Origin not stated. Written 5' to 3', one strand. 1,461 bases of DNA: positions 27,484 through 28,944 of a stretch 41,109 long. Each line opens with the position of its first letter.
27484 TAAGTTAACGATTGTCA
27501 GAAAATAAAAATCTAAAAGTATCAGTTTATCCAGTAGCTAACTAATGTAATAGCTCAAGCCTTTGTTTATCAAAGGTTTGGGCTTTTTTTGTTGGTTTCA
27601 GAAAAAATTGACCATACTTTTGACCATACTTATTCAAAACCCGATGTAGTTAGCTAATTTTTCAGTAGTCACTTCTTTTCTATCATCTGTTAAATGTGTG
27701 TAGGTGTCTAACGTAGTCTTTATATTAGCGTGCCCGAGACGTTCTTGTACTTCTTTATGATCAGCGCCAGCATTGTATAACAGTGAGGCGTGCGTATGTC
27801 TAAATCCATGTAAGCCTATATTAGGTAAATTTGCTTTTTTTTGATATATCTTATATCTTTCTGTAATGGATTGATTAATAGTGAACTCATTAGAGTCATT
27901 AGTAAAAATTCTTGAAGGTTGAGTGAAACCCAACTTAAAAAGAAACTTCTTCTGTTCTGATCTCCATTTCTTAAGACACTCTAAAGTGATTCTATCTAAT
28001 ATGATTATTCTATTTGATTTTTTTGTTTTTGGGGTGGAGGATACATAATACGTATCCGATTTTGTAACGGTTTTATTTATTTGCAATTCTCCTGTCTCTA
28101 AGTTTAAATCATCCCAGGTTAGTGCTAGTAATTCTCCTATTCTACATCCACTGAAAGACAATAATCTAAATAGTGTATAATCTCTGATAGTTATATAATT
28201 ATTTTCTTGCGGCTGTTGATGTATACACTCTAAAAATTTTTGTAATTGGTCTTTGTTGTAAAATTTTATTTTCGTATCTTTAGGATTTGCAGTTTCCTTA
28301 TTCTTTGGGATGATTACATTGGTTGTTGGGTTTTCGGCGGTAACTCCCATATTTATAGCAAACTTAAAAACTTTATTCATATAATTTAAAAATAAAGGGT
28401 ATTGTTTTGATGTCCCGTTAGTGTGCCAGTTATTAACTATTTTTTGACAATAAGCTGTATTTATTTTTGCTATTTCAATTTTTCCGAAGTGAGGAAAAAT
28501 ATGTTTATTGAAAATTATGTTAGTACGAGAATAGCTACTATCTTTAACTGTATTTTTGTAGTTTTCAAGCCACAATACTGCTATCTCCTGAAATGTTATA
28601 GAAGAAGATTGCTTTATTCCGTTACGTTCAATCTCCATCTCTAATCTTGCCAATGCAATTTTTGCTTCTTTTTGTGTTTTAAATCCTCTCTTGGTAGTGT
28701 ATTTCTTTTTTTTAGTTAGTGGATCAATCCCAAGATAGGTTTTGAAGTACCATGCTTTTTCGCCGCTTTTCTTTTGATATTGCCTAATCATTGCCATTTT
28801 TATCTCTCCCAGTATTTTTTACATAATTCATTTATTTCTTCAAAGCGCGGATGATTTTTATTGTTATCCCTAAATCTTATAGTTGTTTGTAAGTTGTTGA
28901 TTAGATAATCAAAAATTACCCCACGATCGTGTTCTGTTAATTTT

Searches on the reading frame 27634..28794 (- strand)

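Call 74: search_protein_families(library=pfam, proteins=[window:27634-28794:-], max_evalue=0.01)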
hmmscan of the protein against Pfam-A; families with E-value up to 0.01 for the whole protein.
window:27634-28794:- (386 aa): 5 families
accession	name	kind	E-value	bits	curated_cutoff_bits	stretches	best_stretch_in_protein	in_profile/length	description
PF00589.27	Phage_integrase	-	1.6e-27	96.8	27.1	1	180-370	4-170/172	Phage integrase family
PF14659.12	Phage_int_SAM_3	-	1.8e-17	63.7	22.6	1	67-123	1-57/58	Phage integrase, N-terminal SAM-like domain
PF14657.12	Arm-DNA-bind_4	-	1.7e-13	50.4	22.3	1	15-58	2-45/47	Arm DNA-binding domain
PF22022.2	Phage_int_M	-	4.9e-09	36.7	27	1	68-159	1-92/96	Phage integrase central domain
PF04406.19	TP6A_N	-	0.0079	16.4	26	0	183-205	5-27/62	Type IIB DNA topoisomerase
